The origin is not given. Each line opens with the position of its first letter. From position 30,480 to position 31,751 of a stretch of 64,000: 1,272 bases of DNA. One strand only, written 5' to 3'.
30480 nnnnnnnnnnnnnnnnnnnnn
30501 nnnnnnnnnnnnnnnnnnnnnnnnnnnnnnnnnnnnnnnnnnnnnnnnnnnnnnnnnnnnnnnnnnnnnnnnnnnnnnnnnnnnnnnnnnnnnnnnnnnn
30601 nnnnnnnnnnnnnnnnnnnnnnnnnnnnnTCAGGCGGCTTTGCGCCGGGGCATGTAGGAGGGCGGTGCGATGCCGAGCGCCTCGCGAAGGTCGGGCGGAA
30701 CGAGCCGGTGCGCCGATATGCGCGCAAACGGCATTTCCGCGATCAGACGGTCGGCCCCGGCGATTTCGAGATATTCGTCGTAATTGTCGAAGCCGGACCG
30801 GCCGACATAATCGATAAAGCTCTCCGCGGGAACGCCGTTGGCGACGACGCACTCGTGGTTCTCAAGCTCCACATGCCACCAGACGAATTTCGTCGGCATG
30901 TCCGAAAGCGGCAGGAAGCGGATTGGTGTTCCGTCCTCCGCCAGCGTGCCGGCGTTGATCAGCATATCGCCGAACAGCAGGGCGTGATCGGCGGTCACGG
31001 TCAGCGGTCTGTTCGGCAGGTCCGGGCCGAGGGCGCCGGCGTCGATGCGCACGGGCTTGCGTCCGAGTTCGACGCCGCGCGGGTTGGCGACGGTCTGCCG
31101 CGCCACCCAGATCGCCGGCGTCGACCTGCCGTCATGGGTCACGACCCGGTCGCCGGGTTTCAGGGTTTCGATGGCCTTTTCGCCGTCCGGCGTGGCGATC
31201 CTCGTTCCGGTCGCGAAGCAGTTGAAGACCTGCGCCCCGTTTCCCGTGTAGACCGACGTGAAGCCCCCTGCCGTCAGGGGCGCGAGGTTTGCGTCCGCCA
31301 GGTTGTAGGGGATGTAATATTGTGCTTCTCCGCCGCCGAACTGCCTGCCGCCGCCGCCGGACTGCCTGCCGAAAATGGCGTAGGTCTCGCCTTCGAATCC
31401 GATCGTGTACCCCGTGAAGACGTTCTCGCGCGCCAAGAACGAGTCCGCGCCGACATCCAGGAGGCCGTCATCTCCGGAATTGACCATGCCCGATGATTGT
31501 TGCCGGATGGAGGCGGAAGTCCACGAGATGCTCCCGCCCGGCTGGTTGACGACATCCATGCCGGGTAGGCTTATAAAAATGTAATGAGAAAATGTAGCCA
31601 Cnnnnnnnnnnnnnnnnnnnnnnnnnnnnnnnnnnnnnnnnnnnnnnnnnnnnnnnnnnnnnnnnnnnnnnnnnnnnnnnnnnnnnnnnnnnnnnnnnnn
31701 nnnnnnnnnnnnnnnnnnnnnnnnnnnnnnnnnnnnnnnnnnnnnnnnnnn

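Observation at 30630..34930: Tandem array of three Hint/bacterial-intein-like paralogs with a variable N-module and a homogenised Hint module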

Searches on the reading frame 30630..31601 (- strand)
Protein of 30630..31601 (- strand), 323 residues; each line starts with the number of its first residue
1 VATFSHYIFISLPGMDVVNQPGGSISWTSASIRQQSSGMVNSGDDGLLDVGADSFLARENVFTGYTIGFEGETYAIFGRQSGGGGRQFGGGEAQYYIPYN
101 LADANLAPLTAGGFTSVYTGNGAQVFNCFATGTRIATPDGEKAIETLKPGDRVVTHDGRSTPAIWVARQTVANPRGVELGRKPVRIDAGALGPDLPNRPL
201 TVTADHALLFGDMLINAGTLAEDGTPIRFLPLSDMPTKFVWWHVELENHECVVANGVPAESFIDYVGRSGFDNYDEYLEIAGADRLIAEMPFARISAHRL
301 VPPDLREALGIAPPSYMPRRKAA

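Call 3: search_protein_families(library=pfam, proteins=[window:30630-31601:-], max_evalue=1)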
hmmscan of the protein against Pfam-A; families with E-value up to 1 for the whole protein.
window:30630-31601:- (323 aa): 4 families
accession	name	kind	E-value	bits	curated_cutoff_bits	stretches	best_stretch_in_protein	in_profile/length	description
PF13403.11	Hint_2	-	1.2e-31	110.5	28.4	1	128-264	2-145/147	Hint domain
PF01079.26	Hint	-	0.017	15.2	29.7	1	123-160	8-46/213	Hint module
PF05203.21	Hom_end_hint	-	0.054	13.9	32.1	1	128-169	1-43/228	Hom_end-associated Hint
PF07591.16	PT-HINT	-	0.18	12.5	27.7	1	135-161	2-28/137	Pretoxin HINT domain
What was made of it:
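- On HINT superfamily (Hedgehog/intein fold): Pfam Hint_2 at 1e-31 to 4e-32 for all three proteins (call 3).
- On PT-HINT polymorphic toxin: PF07591 scores 12-13 bits against 27.7 (call 3).
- Closest known: Hedgehog / Hog proteins. Different: Pfam Hint PF01079 scores below threshold (call 3).
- Pfam Hint PF01079, the Hedgehog type, scores below threshold (call 3). PT-HINT PF07591 scores only 12-13 bits against a cut-off of 27.7 (call 3).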

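Call 12: list_cluster_members(proteins=[P0010, P0032, P0038, P0103, window:33593-34570:-, window:30630-31601:-])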
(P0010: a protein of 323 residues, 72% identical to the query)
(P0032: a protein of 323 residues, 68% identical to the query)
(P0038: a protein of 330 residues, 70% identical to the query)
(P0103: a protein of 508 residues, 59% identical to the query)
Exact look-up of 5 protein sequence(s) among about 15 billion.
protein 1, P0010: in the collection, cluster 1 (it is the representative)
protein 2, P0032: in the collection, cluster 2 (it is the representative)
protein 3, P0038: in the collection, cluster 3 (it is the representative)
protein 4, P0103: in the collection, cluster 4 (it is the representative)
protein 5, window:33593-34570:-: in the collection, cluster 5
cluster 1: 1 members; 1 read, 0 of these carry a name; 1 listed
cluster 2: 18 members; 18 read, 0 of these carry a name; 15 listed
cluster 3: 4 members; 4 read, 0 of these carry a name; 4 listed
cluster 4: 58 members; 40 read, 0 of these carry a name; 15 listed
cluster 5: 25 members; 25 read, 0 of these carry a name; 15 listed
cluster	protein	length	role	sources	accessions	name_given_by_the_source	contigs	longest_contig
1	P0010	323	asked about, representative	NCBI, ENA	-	-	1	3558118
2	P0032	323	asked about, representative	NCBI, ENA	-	-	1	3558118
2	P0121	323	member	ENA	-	-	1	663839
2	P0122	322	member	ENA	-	-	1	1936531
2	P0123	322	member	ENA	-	-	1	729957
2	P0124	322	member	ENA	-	-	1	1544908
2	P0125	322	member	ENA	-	-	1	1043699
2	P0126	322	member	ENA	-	-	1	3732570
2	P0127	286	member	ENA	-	-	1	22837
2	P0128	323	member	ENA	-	-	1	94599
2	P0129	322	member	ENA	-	-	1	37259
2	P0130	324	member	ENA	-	-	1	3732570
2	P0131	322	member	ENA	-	-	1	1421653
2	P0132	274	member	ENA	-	-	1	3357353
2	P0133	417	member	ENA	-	-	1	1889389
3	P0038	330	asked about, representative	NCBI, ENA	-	-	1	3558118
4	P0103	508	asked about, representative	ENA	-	-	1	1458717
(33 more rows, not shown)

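Call 34: search_protein_families(library=ncbifam, proteins=[window:30630-31601:-], max_evalue=1)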
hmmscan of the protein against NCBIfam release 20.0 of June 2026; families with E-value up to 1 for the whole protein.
window:30630-31601:- (323 aa): 0 families
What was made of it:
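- The tail has no detectable similarity to any known domain (calls 3, 34).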

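Call 62: search_protein_families(library=padloc, proteins=[window:30630-31601:-], max_evalue=1)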
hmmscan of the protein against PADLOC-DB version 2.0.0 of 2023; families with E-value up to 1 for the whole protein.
window:30630-31601:- (323 aa): 0 families

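Call 63: search_protein_families(library=phrogs, proteins=[window:30630-31601:-], max_evalue=1)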
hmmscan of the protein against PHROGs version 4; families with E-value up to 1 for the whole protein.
window:30630-31601:- (323 aa): 2 families
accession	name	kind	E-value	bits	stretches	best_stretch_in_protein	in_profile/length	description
phrog_21587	-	unknown function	0.0012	18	1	124-162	571-609/706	-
phrog_30251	-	head and packaging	0.64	9.1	1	126-158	448-480/799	terminase large subunit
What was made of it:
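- N-modules have no match to toxin, defence or phage families (calls 3, 62, 63).
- Tried and rejected: NCBIfam, PADLOC and PHROGs: nothing beyond intein block A (calls 34, 62, 63).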
